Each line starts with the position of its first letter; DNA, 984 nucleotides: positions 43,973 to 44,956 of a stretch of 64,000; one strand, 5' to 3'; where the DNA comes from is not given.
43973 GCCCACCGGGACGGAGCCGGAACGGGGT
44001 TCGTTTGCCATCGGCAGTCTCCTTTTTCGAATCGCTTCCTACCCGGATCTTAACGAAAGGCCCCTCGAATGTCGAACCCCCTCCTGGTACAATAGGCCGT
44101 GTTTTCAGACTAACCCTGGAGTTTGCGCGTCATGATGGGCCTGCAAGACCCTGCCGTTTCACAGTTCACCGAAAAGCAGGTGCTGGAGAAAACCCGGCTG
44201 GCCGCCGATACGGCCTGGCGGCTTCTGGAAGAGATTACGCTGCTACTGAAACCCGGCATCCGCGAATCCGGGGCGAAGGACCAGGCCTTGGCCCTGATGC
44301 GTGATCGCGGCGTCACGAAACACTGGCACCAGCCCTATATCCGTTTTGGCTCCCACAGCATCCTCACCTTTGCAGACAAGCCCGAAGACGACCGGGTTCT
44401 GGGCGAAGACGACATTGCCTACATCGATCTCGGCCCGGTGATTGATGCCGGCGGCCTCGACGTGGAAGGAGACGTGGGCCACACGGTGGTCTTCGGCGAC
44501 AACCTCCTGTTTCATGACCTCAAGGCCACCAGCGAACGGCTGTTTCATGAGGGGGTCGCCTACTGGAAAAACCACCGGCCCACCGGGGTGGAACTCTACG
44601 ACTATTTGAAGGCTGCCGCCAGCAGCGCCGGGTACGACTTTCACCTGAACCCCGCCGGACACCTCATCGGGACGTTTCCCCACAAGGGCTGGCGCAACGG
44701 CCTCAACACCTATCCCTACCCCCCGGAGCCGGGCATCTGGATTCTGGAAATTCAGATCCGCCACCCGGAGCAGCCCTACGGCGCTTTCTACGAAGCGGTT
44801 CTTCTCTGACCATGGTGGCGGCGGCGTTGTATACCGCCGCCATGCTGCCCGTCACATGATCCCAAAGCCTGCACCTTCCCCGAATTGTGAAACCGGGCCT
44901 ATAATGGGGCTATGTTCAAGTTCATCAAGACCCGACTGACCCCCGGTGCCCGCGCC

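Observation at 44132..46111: Orphan HerA/FtsK-like ATPase with coiled-coil tail next to an M24-fold protein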

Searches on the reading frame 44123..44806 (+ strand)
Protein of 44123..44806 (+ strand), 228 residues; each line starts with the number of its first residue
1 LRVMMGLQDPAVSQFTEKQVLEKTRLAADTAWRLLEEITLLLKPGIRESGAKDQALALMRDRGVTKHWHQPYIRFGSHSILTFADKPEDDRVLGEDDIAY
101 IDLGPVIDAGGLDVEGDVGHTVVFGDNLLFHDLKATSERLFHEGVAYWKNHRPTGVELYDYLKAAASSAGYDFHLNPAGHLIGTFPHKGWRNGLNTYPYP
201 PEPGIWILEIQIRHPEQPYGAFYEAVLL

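Call 3: search_protein_families(library=pfam, proteins=[window:44123-44806:+], max_evalue=0.1)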
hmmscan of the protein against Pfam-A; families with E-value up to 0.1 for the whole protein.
window:44123-44806:+ (228 aa): 1 family
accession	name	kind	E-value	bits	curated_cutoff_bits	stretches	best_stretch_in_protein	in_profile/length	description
PF00557.29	Peptidase_M24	-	2.5e-11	44.2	23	1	23-189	2-165/208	Metallopeptidase family M24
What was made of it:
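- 44132..44809 (+): Stand-alone minimal M24 (pita-bread) metallo-hydrolase gene. It is 225 aa from ATG 44132; the open frame starts at TTG 44123. It is not functionally tied to the ATPase. Pfam PF00557 matches at E = 2.5e-11 (call 3).
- Checked: The upstream ORF (TTG 44123 or ATG 44132, to 44809) matches Peptidase_M24 at E = 2.5e-11, 44.2 bits against a cut-off of 23 (call 3).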

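Call 4: search_protein_families(library=padloc, proteins=[window:44123-44806:+], max_evalue=0.1)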
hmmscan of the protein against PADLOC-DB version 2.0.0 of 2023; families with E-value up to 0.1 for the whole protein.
window:44123-44806:+ (228 aa): 0 families
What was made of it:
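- The M24 protein has no PADLOC hit (call 4).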

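Call 5: search_protein_families(library=ncbifam, proteins=[window:44123-44806:+], max_evalue=0.1)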
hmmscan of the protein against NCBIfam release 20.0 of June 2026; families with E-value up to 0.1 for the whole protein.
window:44123-44806:+ (228 aa): 2 families
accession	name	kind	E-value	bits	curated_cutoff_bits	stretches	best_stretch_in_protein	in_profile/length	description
TIGR00500.1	met_pdase_I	equivalog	0.024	14.2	171.35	1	17-188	5-175/247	type I methionyl aminopeptidase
TIGR00501.1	met_pdase_II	equivalog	0.078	12.5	222.65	1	82-139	64-115/295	type II methionyl aminopeptidase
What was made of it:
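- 44132..44809 (+): TIGR00500 MetAP-I scores 14.2 bits against a cut-off of 171 (call 5).
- On Methionine aminopeptidase (map) proper (upstream gene): TIGR00501 scores 12.5 against 222.65 (call 5).
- Closest known: M24 metallopeptidases. Different: It scores far below the MetAP equivalog cut-offs, 14.2 against 171 (call 5).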

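Call 7: find_homologous_proteins(query=window:44123-44806:+)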
Query window:44123-44806:+ (228 aa): 125 proteins with E <= 0.001 among 459 candidates; the best 120 are listed.
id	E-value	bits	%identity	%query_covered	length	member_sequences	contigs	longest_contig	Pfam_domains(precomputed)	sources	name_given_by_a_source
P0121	1.7e-152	524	100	99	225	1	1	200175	PF00557.30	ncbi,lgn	-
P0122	5.4e-91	322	61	98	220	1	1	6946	PF00557.30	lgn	-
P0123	3.6e-89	316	61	99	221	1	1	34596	PF00557.30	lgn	-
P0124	3.3e-88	313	60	97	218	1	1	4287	PF00557.30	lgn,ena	-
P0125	6.0e-88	312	58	98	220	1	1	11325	PF00557.30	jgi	jgi:Xaa-Pro aminopeptidase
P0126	1.5e-85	305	57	97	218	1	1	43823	PF00557.30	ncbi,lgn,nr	ncbi:MAG: M24 family metallopeptidase [Candidatus Melainabacteria bacterium]|nr:M24 family metallope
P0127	6.1e-85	302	59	97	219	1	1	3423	PF00557.30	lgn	-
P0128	4.5e-84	300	58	97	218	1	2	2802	PF00557.30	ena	-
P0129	1.1e-83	298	59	97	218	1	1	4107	PF00557.30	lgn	-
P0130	1.2e-83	298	54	98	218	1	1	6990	PF00557.30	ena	-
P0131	4.5e-83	296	57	97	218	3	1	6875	PF00557.30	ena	-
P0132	5.0e-83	296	59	97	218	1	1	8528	PF00557.30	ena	-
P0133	7.0e-83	296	57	97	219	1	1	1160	PF00557.30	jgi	jgi:methionine aminopeptidase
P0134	8.7e-83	295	57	97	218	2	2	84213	PF00557.30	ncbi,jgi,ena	-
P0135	1.2e-82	295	57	97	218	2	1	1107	PF00557.30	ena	-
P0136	1.6e-82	295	59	97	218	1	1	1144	PF00557.30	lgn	-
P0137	1.7e-82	294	57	97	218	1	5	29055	PF00557.30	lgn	-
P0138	4.5e-82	293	57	97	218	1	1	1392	PF00557.30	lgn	-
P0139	6.6e-82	293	57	97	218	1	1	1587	PF00557.30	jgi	jgi:methionine aminopeptidase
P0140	7.7e-82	292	56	97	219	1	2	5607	PF00557.30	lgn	-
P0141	3.2e-81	290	58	98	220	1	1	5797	PF00557.30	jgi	jgi:methionine aminopeptidase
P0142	4.0e-81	290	58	97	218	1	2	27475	PF00557.30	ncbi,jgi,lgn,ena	-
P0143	4.9e-81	290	54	100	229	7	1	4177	PF00557.30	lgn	-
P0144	6.7e-81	289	57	97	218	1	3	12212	PF00557.30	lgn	-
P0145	1.3e-80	288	55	100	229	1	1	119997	PF00557.30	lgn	-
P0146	1.4e-80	288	56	97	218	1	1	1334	PF00557.30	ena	-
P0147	2.1e-80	288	57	97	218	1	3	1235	PF00557.30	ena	-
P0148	8.7e-80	286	53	97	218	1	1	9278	PF00557.30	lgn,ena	-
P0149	1.2e-79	285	55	97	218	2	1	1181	PF00557.30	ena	-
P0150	1.6e-79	285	57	97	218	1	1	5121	PF00557.30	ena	-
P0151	2.6e-79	284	56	97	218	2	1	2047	PF00557.30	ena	-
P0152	3.7e-79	284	57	97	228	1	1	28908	PF00557.30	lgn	-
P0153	3.1e-78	281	55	97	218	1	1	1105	PF00557.30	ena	-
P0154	5.5e-78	280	54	97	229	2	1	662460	PF00557.30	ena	-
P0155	7.7e-78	279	55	97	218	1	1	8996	PF00557.30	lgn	-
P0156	2.3e-77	278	54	97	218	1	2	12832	PF00557.30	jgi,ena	jgi:Xaa-Pro aminopeptidase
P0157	2.9e-77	277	53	96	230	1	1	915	PF00557.30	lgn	-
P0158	9.0e-77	276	53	97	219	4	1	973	PF00557.30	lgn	-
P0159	1.2e-76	275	53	97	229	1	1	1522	PF00557.30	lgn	-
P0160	1.4e-76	275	52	97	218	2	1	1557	PF00557.30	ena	-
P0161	8.9e-76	272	52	96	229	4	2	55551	PF00557.30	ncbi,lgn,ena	-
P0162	1.0e-75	272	55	95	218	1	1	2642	PF00557.30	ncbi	-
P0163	2.9e-75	271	55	97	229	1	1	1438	PF00557.30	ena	-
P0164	4.8e-75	270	55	96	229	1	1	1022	PF00557.30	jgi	-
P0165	1.1e-74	269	54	97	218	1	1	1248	PF00557.30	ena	-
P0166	4.6e-74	267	51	97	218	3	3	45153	PF00557.30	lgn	-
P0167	8.0e-74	266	52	97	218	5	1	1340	PF00557.30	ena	-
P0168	8.2e-73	263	50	97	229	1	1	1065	PF00557.30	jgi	jgi:Xaa-Pro aminopeptidase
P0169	8.3e-73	263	54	98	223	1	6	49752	PF00557.30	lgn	-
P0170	1.3e-72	262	51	96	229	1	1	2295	PF00557.30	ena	-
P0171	7.9e-71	256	50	96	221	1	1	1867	PF00557.30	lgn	-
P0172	9.0e-69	250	52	100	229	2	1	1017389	PF00557.30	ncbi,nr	ncbi:MAG: aminopeptidase P family protein [Cyanobacteria bacterium]|nr:aminopeptidase P family prote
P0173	3.7e-66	241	49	100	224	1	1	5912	PF00557.30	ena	-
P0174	7.4e-66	240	50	95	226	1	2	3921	PF00557.30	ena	-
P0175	7.4e-66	240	49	98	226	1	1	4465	PF00557.30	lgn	-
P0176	1.3e-65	239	51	94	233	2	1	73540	PF00557.30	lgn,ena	-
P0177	2.8e-65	238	49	94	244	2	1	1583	PF00557.30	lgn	-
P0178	9.7e-65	236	52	93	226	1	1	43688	PF00557.30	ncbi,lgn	ncbi:MAG: M24 family metallopeptidase [Alphaproteobacteria bacterium]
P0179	1.9e-64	235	53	88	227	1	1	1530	PF00557.30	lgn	-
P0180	2.6e-64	235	47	95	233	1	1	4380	PF00557.30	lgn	-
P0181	8.0e-64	233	50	93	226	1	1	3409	PF00557.30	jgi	jgi:Xaa-Pro aminopeptidase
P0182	1.1e-63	233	48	93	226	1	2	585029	PF00557.30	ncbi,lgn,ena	-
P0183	3.1e-63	231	48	93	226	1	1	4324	PF00557.30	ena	-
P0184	8.6e-63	230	48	95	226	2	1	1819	PF00557.30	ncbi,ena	-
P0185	1.8e-62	229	47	95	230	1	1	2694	PF00557.30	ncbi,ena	-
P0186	5.0e-62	227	49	93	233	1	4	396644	PF00557.30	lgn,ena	-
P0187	8.2e-62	227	47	95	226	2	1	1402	PF00557.30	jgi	jgi:methionine aminopeptidase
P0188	8.7e-62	227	47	97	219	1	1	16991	PF00557.30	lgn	-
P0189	1.5e-61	226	50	94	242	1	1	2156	PF00557.30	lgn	-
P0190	2.3e-61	225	48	95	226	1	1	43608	PF00557.30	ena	-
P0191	2.4e-61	225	46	95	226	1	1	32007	PF00557.30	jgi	jgi:Xaa-Pro aminopeptidase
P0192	7.3e-61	224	49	95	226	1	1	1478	PF00557.30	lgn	-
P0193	1.1e-60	223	48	94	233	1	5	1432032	PF00557.30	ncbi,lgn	ncbi:MAG: M24 family metallopeptidase [Rickettsiales bacterium]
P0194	1.2e-60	223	47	95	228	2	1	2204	PF00557.30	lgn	-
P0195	8.1e-60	220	46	94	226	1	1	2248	PF00557.30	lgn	-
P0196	1.1e-59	220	49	86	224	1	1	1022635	PF00557.30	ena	-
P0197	1.2e-59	220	48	93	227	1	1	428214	PF00557.30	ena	-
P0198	1.6e-59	219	47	96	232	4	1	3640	PF00557.30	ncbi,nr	ncbi:MAG: M24 family metallopeptidase [Cyanobacteria bacterium HKST-UBA05]|nr:M24 family metallopept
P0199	4.1e-59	218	52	88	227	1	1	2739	PF00557.30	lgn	-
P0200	5.7e-59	217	48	88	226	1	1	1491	PF00557.30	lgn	-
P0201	6.6e-59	217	49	88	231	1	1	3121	PF00557.30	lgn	-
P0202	1.2e-58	216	43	100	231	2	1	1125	PF00557.30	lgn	-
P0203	2.9e-58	215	43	100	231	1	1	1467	PF00557.30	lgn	-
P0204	5.8e-58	214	49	88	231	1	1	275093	PF00557.30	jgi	-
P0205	1.8e-57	213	46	95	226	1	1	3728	PF00557.30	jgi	jgi:Xaa-Pro aminopeptidase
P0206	3.4e-57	212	43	100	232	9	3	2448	PF00557.30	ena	-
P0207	6.7e-57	211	46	95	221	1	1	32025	PF00557.30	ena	-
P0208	5.2e-56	208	44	96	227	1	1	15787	PF00557.30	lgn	-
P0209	6.6e-56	207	45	95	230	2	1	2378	PF00557.30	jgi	-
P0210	8.9e-56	207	44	96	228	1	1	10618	PF00557.30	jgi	jgi:Xaa-Pro aminopeptidase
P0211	2.3e-54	202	44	93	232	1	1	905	PF00557.30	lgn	-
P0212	2.4e-54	202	44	96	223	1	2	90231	PF00557.30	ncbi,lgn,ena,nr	ncbi:MAG: aminopeptidase P family protein [Candidatus Caenarcaniphilales bacterium]|nr:aminopeptidas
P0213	3.5e-54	202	44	93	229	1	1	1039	PF00557.30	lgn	-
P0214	4.9e-54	201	44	94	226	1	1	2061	PF00557.30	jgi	-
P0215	2.4e-53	199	60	60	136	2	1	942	PF00557.30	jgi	jgi:methionine aminopeptidase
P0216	1.1e-52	197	48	82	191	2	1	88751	PF00557.30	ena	-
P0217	1.4e-52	197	43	94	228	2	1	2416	PF00557.30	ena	-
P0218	4.5e-49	185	40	95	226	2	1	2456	PF00557.30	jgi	jgi:Xaa-Pro aminopeptidase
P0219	8.6e-48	181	45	94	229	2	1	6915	PF00557.30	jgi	jgi:methionine aminopeptidase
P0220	2.4e-42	163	38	92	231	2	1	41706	PF00557.30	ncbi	-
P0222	7.2e-40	155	39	98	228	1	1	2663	PF00557.30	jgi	jgi:hypothetical protein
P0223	1.2e-37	148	37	97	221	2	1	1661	PF00557.30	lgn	-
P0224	1.7e-37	147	37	97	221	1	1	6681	PF00557.30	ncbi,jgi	jgi:Xaa-Pro aminopeptidase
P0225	6.2e-36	142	39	89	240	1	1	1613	PF00557.30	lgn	-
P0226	5.2e-35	139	37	91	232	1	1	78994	PF00557.30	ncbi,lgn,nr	ncbi:MAG: aminopeptidase P family protein [Cryobacterium sp.]|nr:aminopeptidase P family protein [Ol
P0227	8.3e-35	138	37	93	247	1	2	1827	PF00557.30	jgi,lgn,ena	jgi:CDP-4-dehydro-6-deoxyglucose reductase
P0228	2.8e-34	137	39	93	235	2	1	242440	PF00557.30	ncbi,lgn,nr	ncbi:MAG: hypothetical protein H6620_05285 [Halobacteriovoraceae bacterium]|nr:hypothetical protein 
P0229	3.8e-34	136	36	96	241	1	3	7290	PF00557.30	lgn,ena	-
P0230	3.3e-33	133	37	95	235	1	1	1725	PF00557.30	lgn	-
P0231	3.9e-33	133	37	93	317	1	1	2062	PF00557.30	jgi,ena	-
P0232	4.0e-33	133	35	95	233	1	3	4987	PF00557.30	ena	-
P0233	2.1e-32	130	38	87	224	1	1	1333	PF00557.30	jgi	jgi:Xaa-Pro aminopeptidase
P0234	9.5e-32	128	35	89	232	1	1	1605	PF00557.30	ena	-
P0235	1.2e-31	128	38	82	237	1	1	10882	PF00557.30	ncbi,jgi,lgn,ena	jgi:CDP-4-dehydro-6-deoxyglucose reductase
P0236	2.3e-30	124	36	88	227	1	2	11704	PF00557.30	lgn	-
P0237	5.5e-30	123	37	89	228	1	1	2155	PF00557.30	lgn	-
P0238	4.0e-29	120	36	94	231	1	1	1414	PF00557.30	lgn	-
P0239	1.9e-28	118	35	88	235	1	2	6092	PF00557.30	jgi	jgi:hypothetical protein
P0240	2.8e-27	114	35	89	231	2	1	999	PF00557.30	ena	-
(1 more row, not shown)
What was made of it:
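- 44132..44809 (+): An identical database protein, P0121, is 225 aa (call 7).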

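Call 18: search_solved_structures(query=window:44123-44806:+, max_evalue=1, show_alignments=2)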
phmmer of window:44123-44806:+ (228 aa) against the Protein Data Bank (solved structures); distinct sequences matched with E-value up to 1: 1.
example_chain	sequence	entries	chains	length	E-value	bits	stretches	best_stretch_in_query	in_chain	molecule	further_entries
3fm3_A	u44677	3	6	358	0.26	13.9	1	11-128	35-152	Methionine aminopeptidase 2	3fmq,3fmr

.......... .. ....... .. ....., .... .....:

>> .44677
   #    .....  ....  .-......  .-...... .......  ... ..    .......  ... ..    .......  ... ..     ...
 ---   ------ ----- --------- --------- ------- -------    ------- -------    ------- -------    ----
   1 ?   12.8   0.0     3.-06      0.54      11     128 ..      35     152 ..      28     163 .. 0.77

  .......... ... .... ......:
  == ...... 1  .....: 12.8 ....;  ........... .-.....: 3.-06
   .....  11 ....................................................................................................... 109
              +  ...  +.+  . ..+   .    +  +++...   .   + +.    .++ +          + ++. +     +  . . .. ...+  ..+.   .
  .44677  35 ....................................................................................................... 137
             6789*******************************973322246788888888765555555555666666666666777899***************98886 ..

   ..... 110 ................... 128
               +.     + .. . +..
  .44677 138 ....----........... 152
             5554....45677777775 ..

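Call 21: find_encoding_contigs(protein=P0126, flank=6000, max_places=2)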
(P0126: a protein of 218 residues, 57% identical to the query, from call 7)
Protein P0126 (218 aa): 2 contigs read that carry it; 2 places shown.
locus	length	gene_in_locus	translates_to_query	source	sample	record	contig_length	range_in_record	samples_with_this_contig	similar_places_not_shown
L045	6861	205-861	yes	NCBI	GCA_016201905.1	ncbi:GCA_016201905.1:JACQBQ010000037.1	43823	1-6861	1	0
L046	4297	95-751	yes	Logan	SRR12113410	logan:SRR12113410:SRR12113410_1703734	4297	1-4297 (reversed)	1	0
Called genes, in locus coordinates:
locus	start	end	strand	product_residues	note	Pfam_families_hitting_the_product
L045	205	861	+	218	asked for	PF00557:Peptidase_M24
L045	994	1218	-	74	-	-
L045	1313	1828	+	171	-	PF00583:Acetyltransf_1, PF13508:Acetyltransf_7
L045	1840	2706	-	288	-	PF02621:VitK2_biosynth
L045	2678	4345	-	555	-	PF00795:CN_hydrolase, PF02540:NAD_synthase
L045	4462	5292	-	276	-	PF00528:BPD_transp_1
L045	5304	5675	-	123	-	-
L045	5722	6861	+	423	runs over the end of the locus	PF02403:Seryl_tRNA_N, PF00587:tRNA-synt_2b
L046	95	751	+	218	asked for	PF00557:Peptidase_M24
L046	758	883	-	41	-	-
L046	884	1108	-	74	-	-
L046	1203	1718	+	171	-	PF00583:Acetyltransf_1, PF13508:Acetyltransf_7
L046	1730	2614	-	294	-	PF02621:VitK2_biosynth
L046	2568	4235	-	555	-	PF00795:CN_hydrolase, PF02540:NAD_synthase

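Call 22: find_encoding_contigs(protein=P0193, flank=6000, max_places=2)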
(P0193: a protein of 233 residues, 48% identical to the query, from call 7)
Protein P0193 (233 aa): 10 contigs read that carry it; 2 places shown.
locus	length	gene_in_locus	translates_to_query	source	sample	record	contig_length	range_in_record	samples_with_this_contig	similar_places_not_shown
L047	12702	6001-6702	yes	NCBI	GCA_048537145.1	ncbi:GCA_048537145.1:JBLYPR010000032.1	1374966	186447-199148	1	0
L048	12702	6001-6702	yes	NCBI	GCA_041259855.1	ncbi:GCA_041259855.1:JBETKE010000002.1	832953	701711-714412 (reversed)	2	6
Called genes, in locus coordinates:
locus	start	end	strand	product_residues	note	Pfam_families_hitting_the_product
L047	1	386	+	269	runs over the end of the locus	-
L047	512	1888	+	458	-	PF05697:Trigger_N, PF00254:FKBP_C, PF05698:Trigger_C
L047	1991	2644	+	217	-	PF00574:CLP_protease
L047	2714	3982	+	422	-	PF06689:zf-C4_ClpX, PF01078:Mg_chelatase (faint), PF05496:RuvB_N (faint), PF00004:AAA, PF07724:AAA_2, PF07728:AAA_5 (weak), PF10431:ClpB_D2-small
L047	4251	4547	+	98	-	PF00216:Bac_DNA_binding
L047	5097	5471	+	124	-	PF00507:Oxidored_q4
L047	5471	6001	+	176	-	PF01058:Oxidored_q6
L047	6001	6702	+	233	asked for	PF00557:Peptidase_M24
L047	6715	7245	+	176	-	-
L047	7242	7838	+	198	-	PF00329:Complex1_30kDa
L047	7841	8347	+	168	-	PF13302:Acetyltransf_3 (weak), PF13420:Acetyltransf_4, PF00583:Acetyltransf_1, PF13673:Acetyltransf_10, PF13508:Acetyltransf_7, PF08445:FR47 (weak)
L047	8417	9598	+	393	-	PF00346:Complex1_49kDa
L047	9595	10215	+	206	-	-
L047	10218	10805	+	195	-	PF01257:2Fe-2S_thioredx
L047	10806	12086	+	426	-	PF01512:Complex1_51K, PF10531:SLBB, PF22461:SLBB_2, PF10589:NADH_4Fe-4S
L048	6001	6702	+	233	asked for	PF00557:Peptidase_M24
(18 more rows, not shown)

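Call 54: predict_structure(alignment_id=A2)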
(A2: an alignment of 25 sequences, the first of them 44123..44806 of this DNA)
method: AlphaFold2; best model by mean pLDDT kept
length: 228 residues; sequences in the alignment: 25
mean_pLDDT: 94.7   pTM: 0.90
mean pLDDT of the five models: 94.7, 94.1, 93.1, 92.4, 91.1
residues with pLDDT >= 90: 204; 70-90: 17; 50-70: 2; < 50: 5
segments of 3 or more residues with pLDDT < 50: 1-5
pLDDT, mean of each block of 10 residues (from residue 1): 56 84 96 99 98 99 97 98 94 98 97 96 99 99 98 98 99 96 90 96 96 98 97
secondary structure, 60 per line:
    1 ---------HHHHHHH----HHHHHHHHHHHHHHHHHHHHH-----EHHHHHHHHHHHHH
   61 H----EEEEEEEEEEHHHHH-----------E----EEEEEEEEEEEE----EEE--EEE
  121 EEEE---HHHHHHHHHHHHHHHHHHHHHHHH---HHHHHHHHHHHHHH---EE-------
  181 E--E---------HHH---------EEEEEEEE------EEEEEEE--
elements in order: H10-16 H21-41 H48-61 E66-75 H76-80 E97-108 E113-115 E118-124 H128-151 H155-168 E206-213 E220-226
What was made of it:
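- Checked: The AlphaFold2 model has pLDDT 94.7 (call 54).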
